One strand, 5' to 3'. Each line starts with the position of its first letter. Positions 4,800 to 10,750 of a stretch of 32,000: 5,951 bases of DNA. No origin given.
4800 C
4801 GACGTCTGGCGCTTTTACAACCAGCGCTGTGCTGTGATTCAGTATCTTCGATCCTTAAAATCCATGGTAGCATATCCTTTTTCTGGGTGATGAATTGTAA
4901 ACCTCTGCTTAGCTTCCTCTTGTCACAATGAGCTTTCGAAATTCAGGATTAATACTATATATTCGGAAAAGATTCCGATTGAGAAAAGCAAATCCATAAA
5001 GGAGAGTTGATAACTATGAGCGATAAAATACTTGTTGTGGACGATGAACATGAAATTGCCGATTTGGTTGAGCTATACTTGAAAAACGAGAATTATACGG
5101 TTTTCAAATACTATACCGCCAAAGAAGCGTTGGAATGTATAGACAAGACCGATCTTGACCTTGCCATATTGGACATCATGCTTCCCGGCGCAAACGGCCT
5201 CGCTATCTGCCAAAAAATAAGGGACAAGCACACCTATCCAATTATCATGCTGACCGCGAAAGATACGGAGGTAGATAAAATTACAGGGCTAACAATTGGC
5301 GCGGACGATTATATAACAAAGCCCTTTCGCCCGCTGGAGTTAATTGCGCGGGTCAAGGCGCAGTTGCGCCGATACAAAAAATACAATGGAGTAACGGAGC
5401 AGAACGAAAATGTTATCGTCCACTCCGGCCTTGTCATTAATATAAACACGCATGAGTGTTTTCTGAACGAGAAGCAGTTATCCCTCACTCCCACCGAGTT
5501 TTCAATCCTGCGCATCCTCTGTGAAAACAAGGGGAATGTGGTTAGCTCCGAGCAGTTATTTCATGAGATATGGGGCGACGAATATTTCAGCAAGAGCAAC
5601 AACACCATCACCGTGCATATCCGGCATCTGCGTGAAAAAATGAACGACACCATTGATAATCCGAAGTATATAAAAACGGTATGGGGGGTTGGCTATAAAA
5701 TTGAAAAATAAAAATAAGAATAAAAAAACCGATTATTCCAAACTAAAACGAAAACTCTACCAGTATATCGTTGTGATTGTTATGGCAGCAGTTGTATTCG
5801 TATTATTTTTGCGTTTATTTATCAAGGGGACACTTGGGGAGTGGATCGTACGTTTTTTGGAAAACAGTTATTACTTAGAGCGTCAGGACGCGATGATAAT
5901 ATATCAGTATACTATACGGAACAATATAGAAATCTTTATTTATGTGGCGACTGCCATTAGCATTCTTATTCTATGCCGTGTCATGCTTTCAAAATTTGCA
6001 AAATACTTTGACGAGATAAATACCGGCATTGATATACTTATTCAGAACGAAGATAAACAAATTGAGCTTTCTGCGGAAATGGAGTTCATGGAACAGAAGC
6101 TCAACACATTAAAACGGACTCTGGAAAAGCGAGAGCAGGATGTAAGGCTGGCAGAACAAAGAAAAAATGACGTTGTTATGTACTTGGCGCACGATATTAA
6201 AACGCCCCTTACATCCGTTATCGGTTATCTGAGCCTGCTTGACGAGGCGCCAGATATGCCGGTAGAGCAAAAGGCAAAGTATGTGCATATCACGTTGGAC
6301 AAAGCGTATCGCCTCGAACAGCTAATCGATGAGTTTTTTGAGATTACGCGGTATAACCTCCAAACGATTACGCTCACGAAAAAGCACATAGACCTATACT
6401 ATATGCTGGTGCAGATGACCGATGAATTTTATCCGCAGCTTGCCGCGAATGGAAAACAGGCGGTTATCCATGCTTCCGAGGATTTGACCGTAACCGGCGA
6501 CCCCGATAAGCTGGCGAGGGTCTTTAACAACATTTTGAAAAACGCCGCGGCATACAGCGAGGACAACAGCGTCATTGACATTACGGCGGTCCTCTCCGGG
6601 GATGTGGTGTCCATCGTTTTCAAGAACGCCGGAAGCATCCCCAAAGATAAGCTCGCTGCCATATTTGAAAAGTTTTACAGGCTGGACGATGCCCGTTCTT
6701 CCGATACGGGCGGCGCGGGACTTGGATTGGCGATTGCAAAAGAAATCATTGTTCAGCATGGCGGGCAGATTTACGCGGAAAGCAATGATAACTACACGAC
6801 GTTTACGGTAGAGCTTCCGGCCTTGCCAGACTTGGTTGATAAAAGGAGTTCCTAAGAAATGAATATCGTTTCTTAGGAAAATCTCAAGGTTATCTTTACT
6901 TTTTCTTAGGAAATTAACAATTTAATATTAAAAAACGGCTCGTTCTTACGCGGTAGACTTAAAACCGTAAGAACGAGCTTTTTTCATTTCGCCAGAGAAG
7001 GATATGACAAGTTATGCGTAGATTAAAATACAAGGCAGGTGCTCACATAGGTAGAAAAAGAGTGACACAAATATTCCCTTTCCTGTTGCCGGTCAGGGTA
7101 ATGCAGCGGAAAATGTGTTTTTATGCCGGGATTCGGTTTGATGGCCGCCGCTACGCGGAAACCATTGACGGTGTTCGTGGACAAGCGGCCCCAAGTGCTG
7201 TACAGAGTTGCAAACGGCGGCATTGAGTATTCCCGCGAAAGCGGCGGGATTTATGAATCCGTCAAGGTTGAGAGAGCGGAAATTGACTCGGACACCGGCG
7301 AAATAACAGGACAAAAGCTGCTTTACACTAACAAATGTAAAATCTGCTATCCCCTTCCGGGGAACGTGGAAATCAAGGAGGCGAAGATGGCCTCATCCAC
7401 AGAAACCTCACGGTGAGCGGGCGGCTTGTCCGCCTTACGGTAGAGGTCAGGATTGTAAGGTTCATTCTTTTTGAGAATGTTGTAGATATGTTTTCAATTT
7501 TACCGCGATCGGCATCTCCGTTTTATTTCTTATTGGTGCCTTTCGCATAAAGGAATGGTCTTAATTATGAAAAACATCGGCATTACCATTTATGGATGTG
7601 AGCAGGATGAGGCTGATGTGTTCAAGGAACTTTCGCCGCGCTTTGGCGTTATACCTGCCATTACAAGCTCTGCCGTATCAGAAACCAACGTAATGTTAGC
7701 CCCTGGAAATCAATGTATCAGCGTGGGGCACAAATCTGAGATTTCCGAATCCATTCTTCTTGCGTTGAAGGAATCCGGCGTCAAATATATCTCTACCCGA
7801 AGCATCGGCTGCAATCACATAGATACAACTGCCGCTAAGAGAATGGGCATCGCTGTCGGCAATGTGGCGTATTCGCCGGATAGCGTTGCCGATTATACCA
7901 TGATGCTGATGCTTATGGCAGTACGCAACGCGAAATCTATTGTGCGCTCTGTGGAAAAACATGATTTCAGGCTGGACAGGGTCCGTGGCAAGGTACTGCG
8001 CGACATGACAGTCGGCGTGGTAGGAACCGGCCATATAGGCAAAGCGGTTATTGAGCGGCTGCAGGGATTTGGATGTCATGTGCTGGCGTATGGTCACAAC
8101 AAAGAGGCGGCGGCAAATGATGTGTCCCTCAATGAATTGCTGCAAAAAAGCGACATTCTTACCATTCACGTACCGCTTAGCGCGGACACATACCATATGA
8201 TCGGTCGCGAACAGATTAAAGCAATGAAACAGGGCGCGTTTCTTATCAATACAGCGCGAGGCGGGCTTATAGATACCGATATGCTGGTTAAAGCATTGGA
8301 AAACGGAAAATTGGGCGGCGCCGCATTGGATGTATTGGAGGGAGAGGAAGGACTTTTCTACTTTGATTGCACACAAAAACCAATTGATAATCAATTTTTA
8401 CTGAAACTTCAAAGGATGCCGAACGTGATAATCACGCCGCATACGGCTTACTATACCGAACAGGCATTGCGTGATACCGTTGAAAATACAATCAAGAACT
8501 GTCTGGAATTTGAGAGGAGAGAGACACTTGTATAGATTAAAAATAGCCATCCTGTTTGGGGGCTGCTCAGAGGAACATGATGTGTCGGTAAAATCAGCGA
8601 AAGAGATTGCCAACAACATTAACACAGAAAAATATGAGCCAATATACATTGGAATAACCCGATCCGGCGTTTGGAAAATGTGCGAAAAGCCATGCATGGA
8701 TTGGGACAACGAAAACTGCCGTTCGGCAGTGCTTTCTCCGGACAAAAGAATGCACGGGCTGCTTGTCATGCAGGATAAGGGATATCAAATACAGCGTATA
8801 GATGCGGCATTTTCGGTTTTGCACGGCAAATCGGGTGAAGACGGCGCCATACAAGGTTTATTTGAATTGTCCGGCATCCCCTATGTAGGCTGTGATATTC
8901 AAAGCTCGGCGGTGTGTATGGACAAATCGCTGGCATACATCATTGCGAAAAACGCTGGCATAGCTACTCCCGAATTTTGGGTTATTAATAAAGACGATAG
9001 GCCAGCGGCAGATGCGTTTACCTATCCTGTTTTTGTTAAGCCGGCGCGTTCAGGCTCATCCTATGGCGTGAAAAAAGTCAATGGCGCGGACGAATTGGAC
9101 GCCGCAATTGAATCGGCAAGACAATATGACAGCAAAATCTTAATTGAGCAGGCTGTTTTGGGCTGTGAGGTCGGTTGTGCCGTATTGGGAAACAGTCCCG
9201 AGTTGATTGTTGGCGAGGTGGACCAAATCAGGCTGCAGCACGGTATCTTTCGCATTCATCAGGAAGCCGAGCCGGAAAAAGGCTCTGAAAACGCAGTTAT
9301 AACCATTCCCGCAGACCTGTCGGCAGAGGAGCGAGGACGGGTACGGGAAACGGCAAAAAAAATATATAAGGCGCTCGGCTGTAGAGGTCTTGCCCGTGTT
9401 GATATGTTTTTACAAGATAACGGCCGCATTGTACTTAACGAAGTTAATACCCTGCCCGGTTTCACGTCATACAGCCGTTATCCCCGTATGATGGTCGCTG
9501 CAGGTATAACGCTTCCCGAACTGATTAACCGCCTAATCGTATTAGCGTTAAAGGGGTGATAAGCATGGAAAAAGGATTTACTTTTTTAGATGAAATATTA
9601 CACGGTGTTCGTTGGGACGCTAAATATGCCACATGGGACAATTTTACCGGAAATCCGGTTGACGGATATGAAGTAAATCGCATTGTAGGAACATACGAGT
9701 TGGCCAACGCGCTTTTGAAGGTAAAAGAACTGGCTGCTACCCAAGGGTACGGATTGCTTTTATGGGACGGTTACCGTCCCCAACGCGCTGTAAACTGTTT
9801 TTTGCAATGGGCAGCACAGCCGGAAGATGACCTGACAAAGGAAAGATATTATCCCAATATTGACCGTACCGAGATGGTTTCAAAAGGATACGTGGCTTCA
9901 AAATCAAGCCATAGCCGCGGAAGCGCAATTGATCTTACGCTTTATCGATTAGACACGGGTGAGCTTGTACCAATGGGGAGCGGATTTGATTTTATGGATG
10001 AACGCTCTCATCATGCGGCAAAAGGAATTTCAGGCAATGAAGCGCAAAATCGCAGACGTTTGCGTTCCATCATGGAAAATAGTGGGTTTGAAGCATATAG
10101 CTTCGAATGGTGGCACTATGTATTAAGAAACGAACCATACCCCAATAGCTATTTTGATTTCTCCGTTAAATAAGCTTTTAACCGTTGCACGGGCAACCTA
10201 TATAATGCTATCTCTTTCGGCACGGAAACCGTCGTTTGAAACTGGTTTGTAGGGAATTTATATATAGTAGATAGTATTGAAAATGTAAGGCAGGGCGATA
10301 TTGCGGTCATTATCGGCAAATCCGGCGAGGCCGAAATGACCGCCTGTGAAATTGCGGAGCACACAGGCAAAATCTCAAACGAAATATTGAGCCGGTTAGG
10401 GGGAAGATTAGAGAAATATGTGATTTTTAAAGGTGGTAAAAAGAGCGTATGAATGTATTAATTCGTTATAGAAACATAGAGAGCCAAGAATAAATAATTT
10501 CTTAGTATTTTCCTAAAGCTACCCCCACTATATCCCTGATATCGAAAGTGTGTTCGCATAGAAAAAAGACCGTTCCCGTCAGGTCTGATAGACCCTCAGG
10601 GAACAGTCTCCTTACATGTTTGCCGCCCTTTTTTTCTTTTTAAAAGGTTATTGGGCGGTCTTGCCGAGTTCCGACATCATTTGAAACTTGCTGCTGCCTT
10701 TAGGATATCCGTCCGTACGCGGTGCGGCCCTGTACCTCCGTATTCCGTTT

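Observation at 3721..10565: Chromosomal vanA-type glycopeptide-resistance island with an unusual decayed architecture: IS relic, vanRS, vanW relic, vanHAX, racemase relic, no vanY or vanZ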

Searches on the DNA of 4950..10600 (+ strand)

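Call 6: search_dna_similar(query=window:4950-10600:+, collection=plasmids, mode=distant, max_rows=25)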
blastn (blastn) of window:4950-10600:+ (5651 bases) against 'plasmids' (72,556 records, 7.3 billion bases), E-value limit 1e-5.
Records with a match: 491; places in all: 617; records where one place covers at least 80% of the query: 350.
Best place of each record, by identity: 95-99% 1; 90-95% 6; 80-90% 415; 60-80% 69.
By first word of the organism name: Enterococcus 406; Bacillus 57; Clostridium 13; Staphylococcus 5; Arsenophonus 4; Embleya 2; Brevibacillus 1; Streptomyces 1; Monoglobus 1; Niallia 1.
By predicted mobility (MOB-suite, as given by PLSDB): non-mobilizable 296; mobilizable 135; conjugative 60.
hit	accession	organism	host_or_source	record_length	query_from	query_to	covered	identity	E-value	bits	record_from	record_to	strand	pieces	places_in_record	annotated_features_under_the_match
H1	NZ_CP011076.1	Brevibacillus laterosporus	Oryza sativa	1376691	2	5354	95%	97.9%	0e+0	9128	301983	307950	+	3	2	vanS-Pt: vancomycin resistance histidine kinase VanS-Pt | vanM: glycopeptide resistance gene cluster; Van ligase | vanA-Pa: D-alanine--(R)-lactate ligase VanA-Pa | vanH gene in vanF cluster: vanH; glycopeptide resistance gene cluster | vanH: D-lactate dehydrogenase VanH | and 5 other names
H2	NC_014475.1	Enterococcus faecalis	-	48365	59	5470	87%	88.7%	0e+0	6986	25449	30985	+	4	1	vanS gene in vanA cluster: vanS; glycopeptide resistance gene cluster | vancomycin resistance histidine kinase VanS-A | vanS-A: vancomycin resistance histidine kinase VanS-A | vanA: D-alanine--(R)-lactate ligase VanA | D-lactate dehydrogenase VanH-A | and 8 other names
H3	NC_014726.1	Enterococcus faecalis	-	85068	59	5470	87%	88.3%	0e+0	6275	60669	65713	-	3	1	vanS: vancomycin resistance histidine kinase VanS | vanS-A: vancomycin resistance histidine kinase VanS-A | vanS gene in vanA cluster: vanS; glycopeptide resistance gene cluster | vanA: D-alanine--(R)-lactate ligase VanA | D-lactate dehydrogenase VanH-A | and 7 other names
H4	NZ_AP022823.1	Enterococcus saigonensis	-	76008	59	5470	87%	88.3%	0e+0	6275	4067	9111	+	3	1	vanS: vancomycin resistance histidine kinase VanS | vanS-A: vancomycin resistance histidine kinase VanS-A | vanS gene in vanA cluster: vanS; glycopeptide resistance gene cluster | vanA: D-alanine--(R)-lactate ligase VanA | D-lactate dehydrogenase VanH-A | and 7 other names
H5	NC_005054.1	Staphylococcus aureus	-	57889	59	5470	87%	88.3%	0e+0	6270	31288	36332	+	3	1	vanS gene in vanA cluster: vanS; glycopeptide resistance gene cluster | vancomycin resistance histidine kinase VanS-A | vanS-A: vancomycin resistance histidine kinase VanS-A | vanA: D-alanine--(R)-lactate ligase VanA | D-lactate dehydrogenase VanH-A | and 8 other names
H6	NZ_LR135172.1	Enterococcus faecium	-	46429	59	5470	87%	88.3%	0e+0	6270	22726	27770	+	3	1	vanS gene in vanA cluster: vanS; glycopeptide resistance gene cluster | vancomycin resistance histidine kinase VanS-A | vanS-A: vancomycin resistance histidine kinase VanS-A | vanA: D-alanine--(R)-lactate ligase VanA | D-lactate dehydrogenase VanH-A | and 7 other names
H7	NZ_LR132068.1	Enterococcus faecium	-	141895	59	5470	87%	88.3%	0e+0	6270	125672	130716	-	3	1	vanS gene in vanA cluster: vanS; glycopeptide resistance gene cluster | vancomycin resistance histidine kinase VanS-A | vanS-A: vancomycin resistance histidine kinase VanS-A | vanA: D-alanine--(R)-lactate ligase VanA | D-lactate dehydrogenase VanH-A | and 7 other names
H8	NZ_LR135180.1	Enterococcus faecium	-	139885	59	5470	87%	88.3%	0e+0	6270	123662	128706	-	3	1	vanS gene in vanA cluster: vanS; glycopeptide resistance gene cluster | vancomycin resistance histidine kinase VanS-A | vanS-A: vancomycin resistance histidine kinase VanS-A | vanA: D-alanine--(R)-lactate ligase VanA | D-lactate dehydrogenase VanH-A | and 7 other names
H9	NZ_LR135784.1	Enterococcus faecium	-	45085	59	5470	87%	88.3%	0e+0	6270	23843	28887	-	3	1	vanS gene in vanA cluster: vanS; glycopeptide resistance gene cluster | vancomycin resistance histidine kinase VanS-A | vanS-A: vancomycin resistance histidine kinase VanS-A | vanA: D-alanine--(R)-lactate ligase VanA | D-lactate dehydrogenase VanH-A | and 7 other names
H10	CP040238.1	Enterococcus faecium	Homo sapiens,Pus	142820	59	5470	87%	88.3%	0e+0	6270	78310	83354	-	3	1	vanS gene in vanA cluster: vanS; glycopeptide resistance gene cluster | VanA-type vancomycin resistance histidine kinase VanS | vanS-A: vancomycin resistance histidine kinase VanS-A | vanA: D-alanine--(R)-lactate ligase VanA | D-lactate dehydrogenase VanH-A | and 8 other names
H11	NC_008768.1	Enterococcus faecium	Homo sapiens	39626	59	5470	87%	88.3%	0e+0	6270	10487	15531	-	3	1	vanS gene in vanA cluster: vanS; glycopeptide resistance gene cluster | vancomycin resistance histidine kinase VanS-A | vanS-A: vancomycin resistance histidine kinase VanS-A | vanA: D-alanine--(R)-lactate ligase VanA | D-lactate dehydrogenase VanH-A | and 7 other names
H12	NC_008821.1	Enterococcus faecium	poultry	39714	59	5470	87%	88.3%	0e+0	6270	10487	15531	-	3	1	vanS gene in vanA cluster: vanS; glycopeptide resistance gene cluster | vancomycin resistance histidine kinase VanS-A | vanS-A: vancomycin resistance histidine kinase VanS-A | vanA: D-alanine--(R)-lactate ligase VanA | D-lactate dehydrogenase VanH-A | and 7 other names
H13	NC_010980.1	Enterococcus faecium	-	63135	59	5470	87%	88.3%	0e+0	6270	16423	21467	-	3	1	vanS gene in vanA cluster: vanS; glycopeptide resistance gene cluster | vancomycin resistance histidine kinase VanS-A | vanS-A: vancomycin resistance histidine kinase VanS-A | vanA: D-alanine--(R)-lactate ligase VanA | D-lactate dehydrogenase VanH-A | and 7 other names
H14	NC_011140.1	Enterococcus faecium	-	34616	59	5470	87%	88.3%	0e+0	6270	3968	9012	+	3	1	vanS gene in vanA cluster: vanS; glycopeptide resistance gene cluster | vancomycin resistance histidine kinase VanS-A | vanS-A: vancomycin resistance histidine kinase VanS-A | vanA: D-alanine--(R)-lactate ligase VanA | D-lactate dehydrogenase VanH-A | and 7 other names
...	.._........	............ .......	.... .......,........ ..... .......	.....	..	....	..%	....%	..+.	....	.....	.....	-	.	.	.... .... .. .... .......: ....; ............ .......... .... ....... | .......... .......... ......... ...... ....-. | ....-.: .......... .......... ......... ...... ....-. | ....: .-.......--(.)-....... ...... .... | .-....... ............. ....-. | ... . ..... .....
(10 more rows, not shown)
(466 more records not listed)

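Call 7: get_annotated_region(hit=H1, flank=8000)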
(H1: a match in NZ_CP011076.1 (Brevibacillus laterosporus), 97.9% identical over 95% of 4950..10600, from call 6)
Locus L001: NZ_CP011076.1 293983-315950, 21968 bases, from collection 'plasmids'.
description: Brevibacillus laterosporus strain B9 plasmid unnamed2, complete sequence
organism: Brevibacillus laterosporus (NCBI taxid 1465)
taxonomy: Bacteria; Bacillota; Bacilli; Bacillales; Paenibacillaceae; Brevibacillus; Brevibacillus laterosporus
host: -; source: Oryza sativa; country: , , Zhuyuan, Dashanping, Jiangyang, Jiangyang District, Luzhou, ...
typing (MOB-suite, as given by PLSDB): non-mobilizable
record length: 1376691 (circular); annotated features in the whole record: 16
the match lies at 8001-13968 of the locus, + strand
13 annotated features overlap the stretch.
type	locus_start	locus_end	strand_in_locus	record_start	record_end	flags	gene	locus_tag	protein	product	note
predicted_resistance_gene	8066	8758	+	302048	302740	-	vanR-A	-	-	vancomycin resistance response regulator transcription factor VanR-A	predicted by amrfinderplus; class GLYCOPEPTIDE; identity 99.13%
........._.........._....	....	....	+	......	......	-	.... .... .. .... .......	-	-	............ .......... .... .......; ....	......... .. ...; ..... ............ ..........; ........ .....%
predicted_resistance_gene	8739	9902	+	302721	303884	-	vanS-Pt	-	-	vancomycin resistance histidine kinase VanS-Pt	predicted by amrfinderplus; class GLYCOPEPTIDE; identity 97.16%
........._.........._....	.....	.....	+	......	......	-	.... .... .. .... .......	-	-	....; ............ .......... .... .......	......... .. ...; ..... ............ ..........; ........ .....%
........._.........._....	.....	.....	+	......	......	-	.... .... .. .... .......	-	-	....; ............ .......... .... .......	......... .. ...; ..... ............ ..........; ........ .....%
predicted_resistance_gene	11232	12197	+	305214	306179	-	vanH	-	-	D-lactate dehydrogenase VanH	predicted by amrfinderplus; class GLYCOPEPTIDE; identity 98.45%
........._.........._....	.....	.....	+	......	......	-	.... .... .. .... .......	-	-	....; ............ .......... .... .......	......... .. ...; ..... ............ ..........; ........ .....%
predicted_resistance_gene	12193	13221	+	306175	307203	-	vanA-Pa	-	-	D-alanine--(R)-lactate ligase VanA-Pa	predicted by amrfinderplus; class GLYCOPEPTIDE; identity 98.25%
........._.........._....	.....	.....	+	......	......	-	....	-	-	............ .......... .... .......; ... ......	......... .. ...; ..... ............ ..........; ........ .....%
predicted_resistance_gene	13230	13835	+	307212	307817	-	vanX-Pt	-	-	D-Ala-D-Ala dipeptidase VanX-Pt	predicted by amrfinderplus; class GLYCOPEPTIDE; identity 97.03%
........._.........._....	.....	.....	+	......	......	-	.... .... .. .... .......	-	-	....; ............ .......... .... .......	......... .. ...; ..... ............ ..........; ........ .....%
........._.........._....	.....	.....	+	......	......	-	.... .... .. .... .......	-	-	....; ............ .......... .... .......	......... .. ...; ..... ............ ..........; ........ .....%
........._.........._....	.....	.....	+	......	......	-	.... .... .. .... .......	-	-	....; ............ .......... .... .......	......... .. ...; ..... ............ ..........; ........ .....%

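Call 8: get_annotated_region(hit=H5, flank=5000)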
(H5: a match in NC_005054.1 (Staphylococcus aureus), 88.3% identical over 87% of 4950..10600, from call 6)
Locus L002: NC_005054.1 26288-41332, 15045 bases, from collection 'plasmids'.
description: Staphylococcus aureus plasmid pLW043, complete sequence
organism: Staphylococcus aureus (NCBI taxid 1280)
taxonomy: Bacteria; Bacillota; Bacilli; Bacillales; Staphylococcaceae; Staphylococcus; Staphylococcus aureus
host: -; source: -; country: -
typing (MOB-suite, as given by PLSDB): conjugative; replicon rep_cluster_1142,rep_cluster_1281; relaxase MOBQ; mating-pair formation MPF_T
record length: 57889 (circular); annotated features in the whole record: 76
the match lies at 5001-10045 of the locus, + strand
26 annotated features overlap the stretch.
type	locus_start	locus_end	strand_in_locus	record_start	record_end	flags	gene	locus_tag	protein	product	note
CDS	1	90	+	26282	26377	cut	-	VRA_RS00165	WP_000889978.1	type I toxin-antitoxin system Fst family toxin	-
CDS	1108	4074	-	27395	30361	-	-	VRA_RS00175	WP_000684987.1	Tn3 family transposase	-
CDS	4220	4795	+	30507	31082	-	-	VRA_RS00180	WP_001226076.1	recombinase family protein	GO:0006310 - DNA recombination [Evidence IEA]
predicted_resistance_gene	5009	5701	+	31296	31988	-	vanR-A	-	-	vancomycin resistance response regulator transcription factor VanR-A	predicted by amrfinderplus; class GLYCOPEPTIDE; identity 100.0%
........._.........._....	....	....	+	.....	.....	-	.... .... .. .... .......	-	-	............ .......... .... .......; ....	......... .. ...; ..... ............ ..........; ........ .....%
CDS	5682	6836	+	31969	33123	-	-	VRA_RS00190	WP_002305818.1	vancomycin resistance histidine kinase VanS-A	-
predicted_resistance_gene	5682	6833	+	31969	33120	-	vanS-A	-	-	vancomycin resistance histidine kinase VanS-A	predicted by amrfinderplus; class GLYCOPEPTIDE; identity 100.0%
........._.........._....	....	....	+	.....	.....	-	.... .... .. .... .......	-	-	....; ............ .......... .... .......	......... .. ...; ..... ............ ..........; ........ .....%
CDS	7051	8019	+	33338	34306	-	-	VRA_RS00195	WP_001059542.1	D-lactate dehydrogenase VanH-A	-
predicted_resistance_gene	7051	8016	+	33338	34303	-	vanH-A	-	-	D-lactate dehydrogenase VanH-A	predicted by amrfinderplus; class GLYCOPEPTIDE; identity 100.0%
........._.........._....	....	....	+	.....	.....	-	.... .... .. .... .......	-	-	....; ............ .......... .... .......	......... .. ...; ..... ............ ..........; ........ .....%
predicted_resistance_gene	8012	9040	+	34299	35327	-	vanA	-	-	D-alanine--(R)-lactate ligase VanA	predicted by amrfinderplus; class GLYCOPEPTIDE; identity 100.0%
CDS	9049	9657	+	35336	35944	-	-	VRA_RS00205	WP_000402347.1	D-Ala-D-Ala dipeptidase VanX-A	-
predicted_resistance_gene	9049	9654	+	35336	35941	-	vanX-A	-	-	D-Ala-D-Ala dipeptidase VanX-A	predicted by amrfinderplus; class GLYCOPEPTIDE; identity 100.0%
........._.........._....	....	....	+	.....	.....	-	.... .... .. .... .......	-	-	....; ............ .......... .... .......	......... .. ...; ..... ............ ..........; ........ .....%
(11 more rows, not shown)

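Call 58: search_dna_similar(query=window:7567-9559:+, collection=plasmids, mode=distant, max_rows=8)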
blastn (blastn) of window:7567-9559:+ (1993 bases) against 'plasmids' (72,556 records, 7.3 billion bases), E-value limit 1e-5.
Records with a match: 412; places in all: 472; records where one place covers at least 80% of the query: 406.
Best place of each record, by identity: 95-99% 1; 80-90% 393; 60-80% 18.
By first word of the organism name: Enterococcus 402; Staphylococcus 5; Embleya 2; Brevibacillus 1; Streptomyces 1; Monoglobus 1.
By predicted mobility (MOB-suite, as given by PLSDB): non-mobilizable 231; mobilizable 129; conjugative 52.
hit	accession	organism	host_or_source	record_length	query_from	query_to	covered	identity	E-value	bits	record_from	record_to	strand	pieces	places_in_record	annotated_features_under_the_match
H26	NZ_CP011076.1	Brevibacillus laterosporus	Oryza sativa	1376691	1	1993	100%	97.3%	0e+0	3351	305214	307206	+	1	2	vanM: glycopeptide resistance gene cluster; Van ligase | vanA-Pa: D-alanine--(R)-lactate ligase VanA-Pa | vanH gene in vanF cluster: vanH; glycopeptide resistance gene cluster | vanH: D-lactate dehydrogenase VanH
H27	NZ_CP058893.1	Enterococcus faecium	Homo sapiens,whole organism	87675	1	1993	100%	87.0%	0e+0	2423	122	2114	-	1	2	vanM: D-alanine--(R)-lactate ligase VanM | vanH: D-lactate dehydrogenase VanH | vanH gene in vanM cluster: vanH; glycopeptide resistance gene cluster | vanH-M: D-lactate dehydrogenase VanH-M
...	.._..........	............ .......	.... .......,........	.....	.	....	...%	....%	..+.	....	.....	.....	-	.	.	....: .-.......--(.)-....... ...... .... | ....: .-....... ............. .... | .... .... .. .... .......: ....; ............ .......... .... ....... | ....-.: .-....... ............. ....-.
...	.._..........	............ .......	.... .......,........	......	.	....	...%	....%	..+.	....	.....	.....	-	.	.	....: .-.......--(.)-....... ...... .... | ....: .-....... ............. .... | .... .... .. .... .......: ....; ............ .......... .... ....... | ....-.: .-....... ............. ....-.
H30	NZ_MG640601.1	Enterococcus faecium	Homo sapiens,urine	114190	1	1993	100%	87.0%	0e+0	2423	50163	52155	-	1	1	vanM: D-alanine--(R)-lactate ligase VanM | vanH: D-lactate dehydrogenase VanH | vanH gene in vanM cluster: vanH; glycopeptide resistance gene cluster | vanH-M: D-lactate dehydrogenase VanH-M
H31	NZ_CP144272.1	Enterococcus faecium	-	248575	1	1993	100%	87.0%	0e+0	2423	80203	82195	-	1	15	vanM: D-alanine--(R)-lactate ligase VanM (x2) | vanH: D-lactate dehydrogenase VanH | vanH-M: D-lactate dehydrogenase VanH-M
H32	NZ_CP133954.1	Enterococcus faecium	Homo sapiens,urine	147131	1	1993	100%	87.0%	0e+0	2423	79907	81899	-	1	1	vanM: D-alanine--(R)-lactate ligase VanM | vanH: D-lactate dehydrogenase VanH | vanH gene in vanM cluster: vanH; glycopeptide resistance gene cluster | vanH-M: D-lactate dehydrogenase VanH-M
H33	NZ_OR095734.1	Enterococcus faecium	-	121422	1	1993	100%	87.0%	0e+0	2423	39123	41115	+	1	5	vanM: D-alanine--(R)-lactate ligase VanM (x2) | vanH: D-lactate dehydrogenase VanH | vanH-M: D-lactate dehydrogenase VanH-M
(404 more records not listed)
